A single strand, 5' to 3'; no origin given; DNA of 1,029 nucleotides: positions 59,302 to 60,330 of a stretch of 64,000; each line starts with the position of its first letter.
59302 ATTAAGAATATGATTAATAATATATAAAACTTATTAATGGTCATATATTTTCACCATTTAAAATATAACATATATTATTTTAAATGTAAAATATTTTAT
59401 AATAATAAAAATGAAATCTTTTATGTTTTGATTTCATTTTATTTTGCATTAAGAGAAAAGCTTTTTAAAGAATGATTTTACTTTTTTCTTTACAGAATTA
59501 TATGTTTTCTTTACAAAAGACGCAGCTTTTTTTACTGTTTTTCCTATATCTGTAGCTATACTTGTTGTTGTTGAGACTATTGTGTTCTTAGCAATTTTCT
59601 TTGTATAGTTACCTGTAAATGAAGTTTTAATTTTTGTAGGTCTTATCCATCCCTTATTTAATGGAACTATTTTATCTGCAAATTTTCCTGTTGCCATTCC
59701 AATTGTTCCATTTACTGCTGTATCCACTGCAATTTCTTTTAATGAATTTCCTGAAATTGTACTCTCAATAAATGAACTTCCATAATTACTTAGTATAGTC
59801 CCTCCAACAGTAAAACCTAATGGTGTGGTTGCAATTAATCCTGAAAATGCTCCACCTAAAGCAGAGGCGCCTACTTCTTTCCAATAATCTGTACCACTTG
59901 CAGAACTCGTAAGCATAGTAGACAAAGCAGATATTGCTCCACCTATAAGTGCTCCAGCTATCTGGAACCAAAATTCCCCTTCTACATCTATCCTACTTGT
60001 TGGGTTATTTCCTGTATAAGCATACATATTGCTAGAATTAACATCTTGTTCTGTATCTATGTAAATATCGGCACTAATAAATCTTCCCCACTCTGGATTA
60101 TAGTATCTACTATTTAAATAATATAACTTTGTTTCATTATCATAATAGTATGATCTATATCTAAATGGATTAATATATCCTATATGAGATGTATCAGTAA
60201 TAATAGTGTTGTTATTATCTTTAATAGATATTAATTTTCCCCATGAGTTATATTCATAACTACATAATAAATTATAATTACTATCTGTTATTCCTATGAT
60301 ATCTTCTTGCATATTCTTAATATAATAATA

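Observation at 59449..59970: Rhs toxin carries a 173-aa glycine-zipper, Lys-rich C-terminal domain, probably a membrane-targeting effector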

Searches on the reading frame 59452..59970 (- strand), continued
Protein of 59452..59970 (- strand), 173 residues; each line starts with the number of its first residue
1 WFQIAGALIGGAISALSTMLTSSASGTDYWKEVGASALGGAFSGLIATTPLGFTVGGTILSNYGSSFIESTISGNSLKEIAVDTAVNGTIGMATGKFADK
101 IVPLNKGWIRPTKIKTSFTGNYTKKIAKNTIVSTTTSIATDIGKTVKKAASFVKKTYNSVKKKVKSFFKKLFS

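Call 66: fold_search(model_id=the predicted structure, library=viral)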
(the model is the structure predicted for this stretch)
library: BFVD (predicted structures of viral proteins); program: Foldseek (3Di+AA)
matches with E <= 10: 50; with E <= 0.001: 0
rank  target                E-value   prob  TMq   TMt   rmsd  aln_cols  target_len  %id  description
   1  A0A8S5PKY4            6.4e-01  0.51  0.33  0.34   8.9       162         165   15  Uncharacterized protein [Siphoviridae sp. ctOSJ35]
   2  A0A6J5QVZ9            1.4e+00  0.16  0.21  0.13  13.2       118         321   20  Uncharacterized protein [uncultured Caudovirales phage]
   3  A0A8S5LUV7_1          1.6e+00  0.14  0.26  0.08  12.9       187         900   13  Crystallin beta/gamma motif-containing protein [Podoviridae sp. ctrub15]
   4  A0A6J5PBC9            1.8e+00  0.25  0.36  0.32  17.3       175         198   14  Uncharacterized protein [uncultured Caudovirales phage]
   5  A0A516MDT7            1.9e+00  0.18  0.29  0.26  19.6       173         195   13  (no name in the UniProt tables at hand)
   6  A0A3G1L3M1            2.6e+00  0.11  0.16  0.28   9.6        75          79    9  Uncharacterized protein [Synechococcus phage S-CBWM1]
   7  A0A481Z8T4            2.8e+00  0.08  0.22  0.21  11.6       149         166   15  Transmembrane protein [Pithovirus LCPAC304]
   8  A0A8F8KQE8            3.0e+00  0.06  0.19  0.20  12.9       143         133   12  Uncharacterized protein [Clandestinovirus]
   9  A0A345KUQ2            3.1e+00  0.11  0.26  0.28  13.9       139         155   17  (no name in the UniProt tables at hand)
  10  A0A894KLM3            3.1e+00  0.10  0.20  0.10   8.9       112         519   12  ORF2 [Stang virus]
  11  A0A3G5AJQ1            3.6e+00  0.06  0.19  0.12  12.7       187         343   11  Uncharacterized protein [Solumvirus sp.]
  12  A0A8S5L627            3.8e+00  0.08  0.23  0.07  14.8       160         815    9  Mediator complex subunit 30 [MELD virus sp.]
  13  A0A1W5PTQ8            4.1e+00  0.07  0.21  0.22  13.3       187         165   13  (no name in the UniProt tables at hand)
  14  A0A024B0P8            4.1e+00  0.06  0.18  0.25  14.4       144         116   13  Uncharacterized protein [Bacillus phage Evoli]
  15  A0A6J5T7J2            4.3e+00  0.12  0.30  0.11  13.7       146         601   16  Uncharacterized protein (Fragment) [uncultured Caudovirales phage]
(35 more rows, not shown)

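Call 75: search_protein_families(library=pfam, proteins=[L047:2989-3798:+, L045:767-1456:+, L045:1550-1909:+], max_evalue=0.01)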
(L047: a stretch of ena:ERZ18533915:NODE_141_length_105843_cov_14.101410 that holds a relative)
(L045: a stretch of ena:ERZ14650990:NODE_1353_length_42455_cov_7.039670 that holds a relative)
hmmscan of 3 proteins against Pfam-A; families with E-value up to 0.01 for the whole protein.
L047:2989-3798:+ (269 aa): 0 families

L045:767-1456:+ (229 aa): 1 family
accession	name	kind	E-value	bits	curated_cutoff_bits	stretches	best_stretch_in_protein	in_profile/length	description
PF21939.1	Gp10_C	-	1.4e-13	52.4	27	1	61-136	2-82/139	Baseplate structural protein Gp10, C-terminal domain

L045:1550-1909:+ (119 aa): 0 families

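Call 76: search_protein_families(library=pfam, proteins=[P0005, P0028, P0050], max_evalue=0.001)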
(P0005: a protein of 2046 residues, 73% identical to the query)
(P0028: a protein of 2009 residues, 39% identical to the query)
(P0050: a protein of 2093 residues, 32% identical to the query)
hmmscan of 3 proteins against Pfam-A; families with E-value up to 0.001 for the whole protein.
P0005 (2046 aa): 1 family
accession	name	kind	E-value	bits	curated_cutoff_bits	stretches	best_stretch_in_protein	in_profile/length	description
PF05593.20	RHS_repeat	-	2.2e-22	79.3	22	0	1401-1429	4-32/38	RHS Repeat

P0028 (2009 aa): 1 family
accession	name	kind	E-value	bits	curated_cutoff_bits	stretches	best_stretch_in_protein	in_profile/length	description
PF05593.20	RHS_repeat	-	1.4e-26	92.7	22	3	1368-1400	6-38/38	RHS Repeat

P0050 (2093 aa): 4 families
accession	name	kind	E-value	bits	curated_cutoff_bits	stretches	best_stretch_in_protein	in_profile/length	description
PF05593.20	RHS_repeat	-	1.9e-53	178.4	22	5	1351-1382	7-36/38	RHS Repeat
PF08239.17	SH3_3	-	2e-24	86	27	2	955-1011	3-53/54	Bacterial SH3 domain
PF24517.2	CBM96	-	3.7e-12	46.8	26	1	250-389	8-146/164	Carbohydrate-binding module family 96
PF02018.23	CBM_4_9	-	4.4e-11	43.7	25.9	1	752-868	15-123/136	Carbohydrate binding domain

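Call 87: find_encoding_contigs(protein=P0004, flank=4000, max_places=2)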
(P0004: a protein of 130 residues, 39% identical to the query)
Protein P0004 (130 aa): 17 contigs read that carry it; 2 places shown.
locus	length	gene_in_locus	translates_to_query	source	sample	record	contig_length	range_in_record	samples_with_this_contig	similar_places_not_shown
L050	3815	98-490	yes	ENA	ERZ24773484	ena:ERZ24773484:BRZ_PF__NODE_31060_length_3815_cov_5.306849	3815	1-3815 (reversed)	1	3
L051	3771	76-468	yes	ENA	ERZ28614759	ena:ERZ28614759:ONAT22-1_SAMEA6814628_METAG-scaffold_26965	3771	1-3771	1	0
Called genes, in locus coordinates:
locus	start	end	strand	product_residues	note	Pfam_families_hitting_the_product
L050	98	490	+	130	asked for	-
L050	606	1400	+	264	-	-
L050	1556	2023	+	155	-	-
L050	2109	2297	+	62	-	-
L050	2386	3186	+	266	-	-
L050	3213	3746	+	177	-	-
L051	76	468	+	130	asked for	-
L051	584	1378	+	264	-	-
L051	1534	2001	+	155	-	-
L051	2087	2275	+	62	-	-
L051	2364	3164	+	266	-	-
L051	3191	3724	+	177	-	-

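Call 90: search_dna_similar(query=window:59452-59970:-, collection=plasmids, mode=protein, max_evalue=0.001, max_rows=10)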
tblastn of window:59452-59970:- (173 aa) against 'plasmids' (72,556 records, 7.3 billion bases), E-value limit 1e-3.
No match.

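Call 91: search_dna_similar(query=window:59452-59970:-, collection=phages, mode=protein, max_evalue=0.001, max_rows=10)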
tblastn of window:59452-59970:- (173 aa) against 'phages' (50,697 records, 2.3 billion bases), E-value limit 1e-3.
No match.
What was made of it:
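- Tried and rejected: Plasmid and phage collections: no homologue (calls 90, 91).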

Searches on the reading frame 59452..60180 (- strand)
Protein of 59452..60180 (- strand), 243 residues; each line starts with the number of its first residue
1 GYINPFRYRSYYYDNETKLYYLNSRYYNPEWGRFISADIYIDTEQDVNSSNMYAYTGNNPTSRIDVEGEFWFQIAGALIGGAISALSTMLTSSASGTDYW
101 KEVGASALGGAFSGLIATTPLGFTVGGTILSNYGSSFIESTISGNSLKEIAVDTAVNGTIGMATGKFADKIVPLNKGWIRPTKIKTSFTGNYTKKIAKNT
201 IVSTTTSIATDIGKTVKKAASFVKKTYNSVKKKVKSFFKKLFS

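Call 15: find_related_loci(query=window:59452-60180:-, collection=genome_contigs, flank=10000)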
Query window:59452-60180:- (243 aa) in genome_contigs; peptide patterns used: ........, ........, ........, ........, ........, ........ (x = any residue, [..] = any of these).
383 stretches matched a pattern; 28 encode a relative of the query (tblastn E <= 1e-3); 26 distinct loci.
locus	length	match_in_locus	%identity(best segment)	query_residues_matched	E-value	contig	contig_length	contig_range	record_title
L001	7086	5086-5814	84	1-243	7e-136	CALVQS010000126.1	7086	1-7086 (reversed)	MAG: uncultured Bacilli bacterium isolate BRZ_V__bin2 genome assembly, contig: BRZ_V__NODE_15372_length_7086_cov_8.38935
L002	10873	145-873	80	1-243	6e-120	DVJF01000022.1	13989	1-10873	MAG TPA_asm: Candidatus Caccenecus avistercoris isolate CHK193-13418 CHK193__C69229_L13989_ERR3414588, whole genome shot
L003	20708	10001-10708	36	1-214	1e-36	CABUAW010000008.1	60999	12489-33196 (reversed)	MAG TPA_asm: uncultured Lachnospiraceae bacterium isolate MGYG-HGUT-03828 genome assembly, contig: GUT_GENOME244875_8, w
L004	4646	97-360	63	1-82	3e-30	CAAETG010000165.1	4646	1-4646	MAG TPA_asm: Bacilli bacterium, isolate HGM10802, WGS project CAAETG010000000 data, contig: ERS608568_37_k95_103192, who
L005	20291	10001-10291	54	1-107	6e-30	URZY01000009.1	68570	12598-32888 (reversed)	uncultured Tenericutes bacterium isolate UMGS1513 genome assembly, contig: NODE_119_length_68570_cov_60.812946, whole ge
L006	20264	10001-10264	63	1-82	4e-30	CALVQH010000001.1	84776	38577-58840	MAG: uncultured Bacilli bacterium isolate BRZ_HC__bin52 genome assembly, contig: BRZ_HC__NODE_302_length_84776_cov_5.846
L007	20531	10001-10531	39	1-167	9e-28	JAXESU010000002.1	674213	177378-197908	MAG: Bacilli bacterium isolate SUG2494 k141_42504, whole genome shotgun sequence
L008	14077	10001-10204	66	1-68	2e-25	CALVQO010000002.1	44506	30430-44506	MAG: uncultured Bacilli bacterium isolate BRZ_EH__bin21 genome assembly, contig: BRZ_EH__NODE_1414_length_44506_cov_14.1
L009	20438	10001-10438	43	4-149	2e-25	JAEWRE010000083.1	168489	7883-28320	MAG: Bacillota bacterium isolate OH_SBrB_46 k127_994008, whole genome shotgun sequence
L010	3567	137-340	66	1-68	2e-25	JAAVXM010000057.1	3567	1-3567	MAG: Clostridia bacterium isolate ABMPRH_59_0 k141_1275144, whole genome shotgun sequence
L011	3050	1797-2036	60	1-78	4e-25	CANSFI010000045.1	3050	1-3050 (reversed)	MAG TPA_asm: uncultured Tenericutes bacterium isolate SRR15730532_bin.52_metawrap_v1.3_MAG genome assembly, contig: NODE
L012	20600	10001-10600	35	1-160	6e-25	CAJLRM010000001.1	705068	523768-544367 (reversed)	MAG TPA_asm: uncultured Clostridiales bacterium isolate ERR1600743-bin.83 genome assembly, contig: NODE_1_length_705068_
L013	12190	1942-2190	56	2-85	7e-25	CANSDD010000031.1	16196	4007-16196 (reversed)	MAG TPA_asm: uncultured Tenericutes bacterium isolate SRR15510215_bin.47_metawrap_v1.3_MAG genome assembly, contig: NODE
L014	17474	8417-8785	45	3-118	2e-24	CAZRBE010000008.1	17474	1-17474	MAG TPA_asm: uncultured Mycoplasma sp. isolate SRP294416_co3_664 genome assembly, contig: NODE_5312_length_17474_cov_6.4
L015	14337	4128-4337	64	1-70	4e-24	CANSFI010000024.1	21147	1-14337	MAG TPA_asm: uncultured Tenericutes bacterium isolate SRR15730532_bin.52_metawrap_v1.3_MAG genome assembly, contig: NODE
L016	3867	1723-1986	52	4-91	7e-23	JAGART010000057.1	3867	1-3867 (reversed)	MAG: Clostridia bacterium isolate RGIG8714 Water_deer_Colon-4__c111865, whole genome shotgun sequence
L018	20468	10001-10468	37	4-165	3e-21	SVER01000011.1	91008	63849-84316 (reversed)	MAG: Pseudobutyrivibrio ruminis isolate SIG311 NODE_443_length_91008_cov_14.917982, whole genome shotgun sequence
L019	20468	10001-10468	37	4-165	1e-20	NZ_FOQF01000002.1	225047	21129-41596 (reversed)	Pseudobutyrivibrio sp. OR37, whole genome shotgun sequence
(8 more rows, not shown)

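Call 82: search_protein_families(library=pfam, proteins=[L003:3930-4475:+, L003:2941-3345:+, L003:1546-2892:+, L007:4083-4403:+, L007:4396-5295:+, L007:3857-4126:+, L007:2060-3700:+, L007:10784-11197:+], max_evalue=0.01)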
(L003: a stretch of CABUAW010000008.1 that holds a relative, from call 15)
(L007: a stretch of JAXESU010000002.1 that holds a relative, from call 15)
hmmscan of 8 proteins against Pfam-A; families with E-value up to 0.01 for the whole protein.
L003:3930-4475:+ (181 aa): 1 family
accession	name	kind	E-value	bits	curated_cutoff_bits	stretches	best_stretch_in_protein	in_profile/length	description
PF05105.17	Phage_holin_4_1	-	2.5e-27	95.7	22.2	1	30-150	3-114/116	Bacteriophage holin family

L003:2941-3345:+ (134 aa): 0 families

L003:1546-2892:+ (448 aa): 3 families
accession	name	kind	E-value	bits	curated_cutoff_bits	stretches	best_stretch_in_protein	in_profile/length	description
PF13635.12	DUF4143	-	1.6e-22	80.4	28.1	1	229-401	2-160/160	Domain of unknown function (DUF4143)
PF13173.12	AAA_14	-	1.9e-21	76.8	27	1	23-157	3-129/129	AAA domain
PF08378.17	NERD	-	0.00085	20.2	22.1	1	348-403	2-59/111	Nuclease-related domain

L007:4083-4403:+ (106 aa): 1 family
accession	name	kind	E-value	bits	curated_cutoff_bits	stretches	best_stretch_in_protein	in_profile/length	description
PF16079.10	Phage_holin_5_2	-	9.7e-09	35.8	29.2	1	21-98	2-76/76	Phage holin family Hol44, in holin superfamily V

L007:4396-5295:+ (299 aa): 3 families
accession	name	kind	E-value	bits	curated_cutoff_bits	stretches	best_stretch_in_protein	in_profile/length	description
PF18765.7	Polbeta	-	1.3e-09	38.5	26.9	1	215-294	7-82/93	Polymerase beta, Nucleotidyltransferase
PF01909.29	NTP_transf_2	-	3.6e-07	30.9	21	1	215-265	8-63/93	Nucleotidyltransferase domain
PF22600.2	MTPAP-like_central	-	0.0059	17.1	27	0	199-265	20-85/139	Poly(A) RNA polymerase, mitochondrial-like, central palm domain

L007:3857-4126:+ (89 aa): 0 families

L007:2060-3700:+ (546 aa): 1 family
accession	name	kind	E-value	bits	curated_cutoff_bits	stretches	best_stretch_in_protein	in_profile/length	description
PF06114.19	Peptidase_M78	-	3.4e-08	33.8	22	1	139-282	1-121/123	IrrE N-terminal-like domain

L007:10784-11197:+ (137 aa): 0 families

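Call 97: search_protein_families(library=pfam, proteins=[L018:10001-11224:+, L019:10001-11185:+, L009:10001-11119:+, L007:10001-10774:+, L012:10001-10855:+, L014:8417-9181:+, L016:1723-2526:+, L004:97-849:+], max_evalue=0.01)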
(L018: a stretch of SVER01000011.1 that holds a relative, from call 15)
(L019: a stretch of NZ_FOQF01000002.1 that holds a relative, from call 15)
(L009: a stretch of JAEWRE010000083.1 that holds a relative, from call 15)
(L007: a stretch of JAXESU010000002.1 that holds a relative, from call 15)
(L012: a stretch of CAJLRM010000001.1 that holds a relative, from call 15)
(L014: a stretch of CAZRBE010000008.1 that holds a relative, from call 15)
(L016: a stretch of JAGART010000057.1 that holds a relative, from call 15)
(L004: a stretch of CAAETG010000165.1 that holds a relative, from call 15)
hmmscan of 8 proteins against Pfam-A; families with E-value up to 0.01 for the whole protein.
L018:10001-11224:+ (408 aa): 4 families
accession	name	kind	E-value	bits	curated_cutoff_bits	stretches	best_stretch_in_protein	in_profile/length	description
PF07591.16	PT-HINT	-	2.6e-33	115.6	27.7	1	173-302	1-137/137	Pretoxin HINT domain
PF13403.11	Hint_2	-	3.8e-06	27.8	28.4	1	167-197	2-32/147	Hint domain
PF14890.11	Intein_splicing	-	3e-05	24.3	35.8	0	181-301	10-155/155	Intein splicing domain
PF01079.26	Hint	-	0.0003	20.9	29.7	1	163-239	9-89/213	Hint module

L019:10001-11185:+ (395 aa): 5 families
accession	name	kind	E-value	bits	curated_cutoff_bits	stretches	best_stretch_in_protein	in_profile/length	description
PF07591.16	PT-HINT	-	3.2e-33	115.3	27.7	1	173-301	1-136/137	Pretoxin HINT domain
PF13403.11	Hint_2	-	4.5e-06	27.5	28.4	1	167-200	2-35/147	Hint domain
PF14890.11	Intein_splicing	-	8.3e-05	22.9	35.8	1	180-301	80-155/155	Intein splicing domain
PF01079.26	Hint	-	0.00036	20.6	29.7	1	163-239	9-89/213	Hint module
PF14412.12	AHH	-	0.00039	20.8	22.3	1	306-358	2-69/111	A nuclease family of the HNH/ENDO VII superfamily with conserved AHH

L009:10001-11119:+ (373 aa): 0 families

L007:10001-10774:+ (258 aa): 0 families

L012:10001-10855:+ (285 aa): 0 families

L014:8417-9181:+ (255 aa): 0 families

L016:1723-2526:+ (268 aa): 0 families

L004:97-849:+ (251 aa): 1 family
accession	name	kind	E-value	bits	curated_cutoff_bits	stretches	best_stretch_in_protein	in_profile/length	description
PF15607.11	Ntox44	-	6.6e-14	52.6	24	1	153-246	4-104/104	Bacterial toxin 44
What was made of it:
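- Other Rhs tails in related genomes place hydrophobic Gly-rich helices between the Rhs core and a bona fide enzyme: PT-HINT plus AHH nuclease in L018/L019, and Ntox44 in L004 (call 97).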
